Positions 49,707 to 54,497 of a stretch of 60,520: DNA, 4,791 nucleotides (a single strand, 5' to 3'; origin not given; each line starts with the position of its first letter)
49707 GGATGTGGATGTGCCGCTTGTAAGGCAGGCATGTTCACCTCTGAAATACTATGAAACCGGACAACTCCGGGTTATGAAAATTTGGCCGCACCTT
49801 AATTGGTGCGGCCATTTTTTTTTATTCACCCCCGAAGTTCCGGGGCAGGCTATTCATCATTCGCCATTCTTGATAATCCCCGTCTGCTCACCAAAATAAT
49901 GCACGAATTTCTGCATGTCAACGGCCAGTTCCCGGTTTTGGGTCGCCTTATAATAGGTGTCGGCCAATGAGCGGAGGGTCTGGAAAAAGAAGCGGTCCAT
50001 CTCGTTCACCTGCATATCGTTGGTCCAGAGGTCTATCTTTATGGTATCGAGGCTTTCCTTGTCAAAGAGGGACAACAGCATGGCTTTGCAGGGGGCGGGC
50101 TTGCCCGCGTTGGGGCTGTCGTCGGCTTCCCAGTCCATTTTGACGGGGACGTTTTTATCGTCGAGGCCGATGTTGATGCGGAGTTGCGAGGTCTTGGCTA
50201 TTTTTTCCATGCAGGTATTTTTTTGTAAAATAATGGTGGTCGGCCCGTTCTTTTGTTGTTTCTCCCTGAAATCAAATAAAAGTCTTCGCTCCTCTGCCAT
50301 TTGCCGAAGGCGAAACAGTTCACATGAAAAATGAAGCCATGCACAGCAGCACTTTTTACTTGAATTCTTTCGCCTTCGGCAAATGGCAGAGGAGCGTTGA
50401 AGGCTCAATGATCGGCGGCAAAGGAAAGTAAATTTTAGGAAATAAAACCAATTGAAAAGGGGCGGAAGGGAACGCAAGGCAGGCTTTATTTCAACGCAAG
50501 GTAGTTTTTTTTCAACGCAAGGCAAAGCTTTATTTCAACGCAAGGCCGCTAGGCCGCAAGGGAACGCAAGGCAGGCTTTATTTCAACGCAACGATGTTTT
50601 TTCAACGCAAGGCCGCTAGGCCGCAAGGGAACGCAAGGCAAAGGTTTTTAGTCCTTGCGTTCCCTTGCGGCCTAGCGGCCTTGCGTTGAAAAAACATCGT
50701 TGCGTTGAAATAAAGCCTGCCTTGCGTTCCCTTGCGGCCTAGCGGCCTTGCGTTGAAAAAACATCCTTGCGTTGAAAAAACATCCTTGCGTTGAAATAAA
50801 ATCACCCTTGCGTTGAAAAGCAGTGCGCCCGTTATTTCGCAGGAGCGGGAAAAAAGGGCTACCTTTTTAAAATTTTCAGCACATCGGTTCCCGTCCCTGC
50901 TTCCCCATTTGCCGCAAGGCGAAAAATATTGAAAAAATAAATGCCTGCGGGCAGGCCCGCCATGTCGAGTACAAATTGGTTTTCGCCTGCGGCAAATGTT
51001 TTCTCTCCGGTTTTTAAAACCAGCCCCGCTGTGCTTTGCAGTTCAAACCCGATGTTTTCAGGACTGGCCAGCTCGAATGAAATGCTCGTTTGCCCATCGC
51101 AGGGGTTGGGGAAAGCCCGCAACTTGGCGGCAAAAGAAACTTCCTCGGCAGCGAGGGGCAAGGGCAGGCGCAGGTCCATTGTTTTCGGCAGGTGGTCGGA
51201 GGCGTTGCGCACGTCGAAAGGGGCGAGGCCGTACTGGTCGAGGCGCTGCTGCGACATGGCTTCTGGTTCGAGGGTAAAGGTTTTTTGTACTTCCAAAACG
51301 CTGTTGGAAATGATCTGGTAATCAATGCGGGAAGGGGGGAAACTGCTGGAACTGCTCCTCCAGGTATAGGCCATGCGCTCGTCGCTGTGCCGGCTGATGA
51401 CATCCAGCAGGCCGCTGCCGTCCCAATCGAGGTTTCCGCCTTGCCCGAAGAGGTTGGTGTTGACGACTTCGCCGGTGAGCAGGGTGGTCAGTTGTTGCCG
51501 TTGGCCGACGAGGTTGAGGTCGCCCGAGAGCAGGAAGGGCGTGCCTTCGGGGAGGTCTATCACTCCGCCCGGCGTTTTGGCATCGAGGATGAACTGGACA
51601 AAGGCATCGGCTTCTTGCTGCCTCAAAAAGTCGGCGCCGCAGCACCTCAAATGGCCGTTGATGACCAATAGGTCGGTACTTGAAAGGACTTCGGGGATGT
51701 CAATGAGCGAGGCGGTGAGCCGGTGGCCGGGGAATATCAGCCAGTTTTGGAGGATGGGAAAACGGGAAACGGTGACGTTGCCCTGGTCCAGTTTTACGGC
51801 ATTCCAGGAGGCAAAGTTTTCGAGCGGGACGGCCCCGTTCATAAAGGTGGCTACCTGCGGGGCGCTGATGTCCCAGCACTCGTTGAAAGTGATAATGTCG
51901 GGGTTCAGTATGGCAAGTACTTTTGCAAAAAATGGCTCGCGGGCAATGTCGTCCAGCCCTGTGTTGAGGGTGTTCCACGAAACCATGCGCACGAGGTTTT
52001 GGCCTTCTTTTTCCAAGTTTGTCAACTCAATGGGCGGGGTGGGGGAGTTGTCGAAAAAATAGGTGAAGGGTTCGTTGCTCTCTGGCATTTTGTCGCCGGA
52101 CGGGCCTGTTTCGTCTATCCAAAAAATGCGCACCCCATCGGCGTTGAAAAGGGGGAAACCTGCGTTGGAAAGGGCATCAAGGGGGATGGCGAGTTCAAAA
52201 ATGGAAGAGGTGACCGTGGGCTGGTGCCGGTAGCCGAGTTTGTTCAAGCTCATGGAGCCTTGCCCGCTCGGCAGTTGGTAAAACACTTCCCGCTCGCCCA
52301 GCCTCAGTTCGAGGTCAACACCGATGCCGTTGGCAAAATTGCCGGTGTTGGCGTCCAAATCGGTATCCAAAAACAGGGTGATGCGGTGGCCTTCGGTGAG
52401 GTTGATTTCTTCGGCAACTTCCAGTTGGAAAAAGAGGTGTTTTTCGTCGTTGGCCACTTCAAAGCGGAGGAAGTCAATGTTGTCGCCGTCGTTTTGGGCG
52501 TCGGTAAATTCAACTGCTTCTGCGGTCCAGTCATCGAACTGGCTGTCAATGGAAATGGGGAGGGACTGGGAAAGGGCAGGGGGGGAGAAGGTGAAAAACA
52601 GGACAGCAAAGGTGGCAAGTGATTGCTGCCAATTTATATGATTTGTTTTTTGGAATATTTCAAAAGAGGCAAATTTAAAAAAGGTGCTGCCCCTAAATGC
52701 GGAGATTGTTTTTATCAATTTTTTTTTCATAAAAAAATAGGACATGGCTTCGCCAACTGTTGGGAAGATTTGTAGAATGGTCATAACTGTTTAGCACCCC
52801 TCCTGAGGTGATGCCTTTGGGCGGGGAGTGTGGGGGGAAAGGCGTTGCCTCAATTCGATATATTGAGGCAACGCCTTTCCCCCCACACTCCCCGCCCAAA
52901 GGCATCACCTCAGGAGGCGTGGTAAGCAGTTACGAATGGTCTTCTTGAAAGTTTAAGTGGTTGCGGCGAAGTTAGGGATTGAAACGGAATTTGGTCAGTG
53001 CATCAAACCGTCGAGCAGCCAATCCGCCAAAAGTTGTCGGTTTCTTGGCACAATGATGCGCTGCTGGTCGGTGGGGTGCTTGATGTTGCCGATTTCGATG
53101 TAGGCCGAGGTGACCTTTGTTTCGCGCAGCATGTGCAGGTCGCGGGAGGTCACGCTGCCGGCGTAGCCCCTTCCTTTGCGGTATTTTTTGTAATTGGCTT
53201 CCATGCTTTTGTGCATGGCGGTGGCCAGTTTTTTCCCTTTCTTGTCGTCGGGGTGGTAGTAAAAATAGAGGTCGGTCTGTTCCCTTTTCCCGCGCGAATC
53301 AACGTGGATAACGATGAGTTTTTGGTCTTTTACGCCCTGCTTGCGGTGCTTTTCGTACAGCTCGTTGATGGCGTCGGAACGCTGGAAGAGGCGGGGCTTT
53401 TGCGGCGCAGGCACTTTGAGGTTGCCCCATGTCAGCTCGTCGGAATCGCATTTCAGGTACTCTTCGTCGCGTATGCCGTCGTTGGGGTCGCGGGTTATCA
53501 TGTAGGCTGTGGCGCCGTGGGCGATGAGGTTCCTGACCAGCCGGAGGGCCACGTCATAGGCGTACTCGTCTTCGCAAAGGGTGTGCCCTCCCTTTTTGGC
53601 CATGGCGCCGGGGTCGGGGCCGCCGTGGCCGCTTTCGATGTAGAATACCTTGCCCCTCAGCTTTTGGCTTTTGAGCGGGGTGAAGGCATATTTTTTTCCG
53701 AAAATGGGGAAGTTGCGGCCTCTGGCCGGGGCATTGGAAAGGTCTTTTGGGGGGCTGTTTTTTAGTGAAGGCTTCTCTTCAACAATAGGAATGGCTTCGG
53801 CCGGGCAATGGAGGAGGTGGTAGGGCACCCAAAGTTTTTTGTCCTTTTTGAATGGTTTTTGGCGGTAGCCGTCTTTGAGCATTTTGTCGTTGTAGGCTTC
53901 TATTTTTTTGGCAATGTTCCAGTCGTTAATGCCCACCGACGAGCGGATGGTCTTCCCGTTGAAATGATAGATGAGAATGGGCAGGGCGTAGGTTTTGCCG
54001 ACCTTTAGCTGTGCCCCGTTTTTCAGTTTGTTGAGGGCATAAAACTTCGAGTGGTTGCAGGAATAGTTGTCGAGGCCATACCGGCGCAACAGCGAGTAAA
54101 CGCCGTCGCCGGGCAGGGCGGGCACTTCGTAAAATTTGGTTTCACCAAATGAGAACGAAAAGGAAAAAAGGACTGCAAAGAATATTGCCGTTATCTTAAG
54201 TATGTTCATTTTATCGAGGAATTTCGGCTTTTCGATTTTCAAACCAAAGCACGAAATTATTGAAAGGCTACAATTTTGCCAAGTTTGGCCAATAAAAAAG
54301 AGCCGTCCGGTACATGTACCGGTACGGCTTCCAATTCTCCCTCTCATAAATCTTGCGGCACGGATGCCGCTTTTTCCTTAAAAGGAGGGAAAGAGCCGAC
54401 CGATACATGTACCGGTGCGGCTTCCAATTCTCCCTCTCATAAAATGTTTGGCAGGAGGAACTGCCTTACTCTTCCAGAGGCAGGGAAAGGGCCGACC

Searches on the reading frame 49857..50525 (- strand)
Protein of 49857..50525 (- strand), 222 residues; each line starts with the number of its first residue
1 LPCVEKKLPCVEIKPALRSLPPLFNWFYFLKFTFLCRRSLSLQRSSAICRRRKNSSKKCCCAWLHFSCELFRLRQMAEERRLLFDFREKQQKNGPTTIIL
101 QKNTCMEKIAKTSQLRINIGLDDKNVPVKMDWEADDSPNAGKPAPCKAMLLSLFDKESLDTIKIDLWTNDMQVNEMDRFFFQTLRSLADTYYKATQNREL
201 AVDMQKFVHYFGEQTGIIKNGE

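Call 10: search_protein_families(library=pfam, proteins=[window:49857-50525:-])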
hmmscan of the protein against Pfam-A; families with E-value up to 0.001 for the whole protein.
window:49857-50525:- (222 aa): 1 family
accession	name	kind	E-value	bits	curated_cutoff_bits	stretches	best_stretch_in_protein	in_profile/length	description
PF19937.4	GldC-like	-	1.7e-30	105.7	25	1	127-215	1-88/90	Gliding motility-associated protein GldC-like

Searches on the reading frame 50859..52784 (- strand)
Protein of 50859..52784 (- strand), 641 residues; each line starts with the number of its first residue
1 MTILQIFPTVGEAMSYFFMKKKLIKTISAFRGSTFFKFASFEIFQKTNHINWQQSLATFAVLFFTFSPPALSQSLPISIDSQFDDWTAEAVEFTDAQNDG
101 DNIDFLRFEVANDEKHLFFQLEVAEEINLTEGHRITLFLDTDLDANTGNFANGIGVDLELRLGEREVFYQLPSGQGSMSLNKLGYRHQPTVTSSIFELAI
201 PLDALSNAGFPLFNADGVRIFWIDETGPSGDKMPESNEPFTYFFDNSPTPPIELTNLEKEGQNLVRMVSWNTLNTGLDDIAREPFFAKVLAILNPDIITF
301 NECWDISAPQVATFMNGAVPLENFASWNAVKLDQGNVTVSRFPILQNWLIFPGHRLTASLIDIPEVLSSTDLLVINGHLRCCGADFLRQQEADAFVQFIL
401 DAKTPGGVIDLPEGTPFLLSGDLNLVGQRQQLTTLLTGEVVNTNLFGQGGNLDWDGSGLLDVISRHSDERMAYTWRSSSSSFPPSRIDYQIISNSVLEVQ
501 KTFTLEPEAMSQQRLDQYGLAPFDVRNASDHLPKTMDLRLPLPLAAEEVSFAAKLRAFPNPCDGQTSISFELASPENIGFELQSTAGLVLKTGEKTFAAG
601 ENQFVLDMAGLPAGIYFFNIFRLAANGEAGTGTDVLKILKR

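Call 11: search_protein_families(library=pfam, proteins=[window:50859-52784:-])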
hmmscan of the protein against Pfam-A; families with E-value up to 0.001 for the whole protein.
window:50859-52784:- (641 aa): 2 families
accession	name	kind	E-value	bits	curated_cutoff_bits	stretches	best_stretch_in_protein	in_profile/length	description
PF03372.29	Exo_endo_phos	-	2.3e-07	31.2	24.5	1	269-531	2-225/225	Endonuclease/Exonuclease/phosphatase family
PF18962.6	Por_Secre_tail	-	9.5e-05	23.1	27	1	558-620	2-62/75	Secretion system C-terminal sorting domain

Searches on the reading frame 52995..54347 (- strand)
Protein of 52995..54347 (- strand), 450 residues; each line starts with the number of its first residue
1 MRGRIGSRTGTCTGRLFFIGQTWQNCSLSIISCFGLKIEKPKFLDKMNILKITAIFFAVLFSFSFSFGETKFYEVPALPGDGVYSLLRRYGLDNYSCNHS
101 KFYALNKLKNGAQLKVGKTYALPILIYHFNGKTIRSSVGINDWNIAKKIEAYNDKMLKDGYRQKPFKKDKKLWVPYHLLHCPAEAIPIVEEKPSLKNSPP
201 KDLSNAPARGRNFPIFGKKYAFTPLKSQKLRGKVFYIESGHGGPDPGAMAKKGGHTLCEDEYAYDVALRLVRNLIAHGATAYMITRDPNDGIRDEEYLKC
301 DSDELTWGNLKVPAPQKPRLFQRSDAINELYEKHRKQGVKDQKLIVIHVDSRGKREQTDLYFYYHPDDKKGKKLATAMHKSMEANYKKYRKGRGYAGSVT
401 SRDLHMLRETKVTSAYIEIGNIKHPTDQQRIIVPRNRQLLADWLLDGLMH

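Call 11: search_protein_families(library=pfam, proteins=[window:52995-54347:-])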
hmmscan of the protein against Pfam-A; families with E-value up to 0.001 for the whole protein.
window:52995-54347:- (450 aa): 1 family
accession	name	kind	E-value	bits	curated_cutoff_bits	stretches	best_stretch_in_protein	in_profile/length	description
PF01520.23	Amidase_3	-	2.4e-17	63.9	27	1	237-448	3-172/174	N-acetylmuramoyl-L-alanine amidase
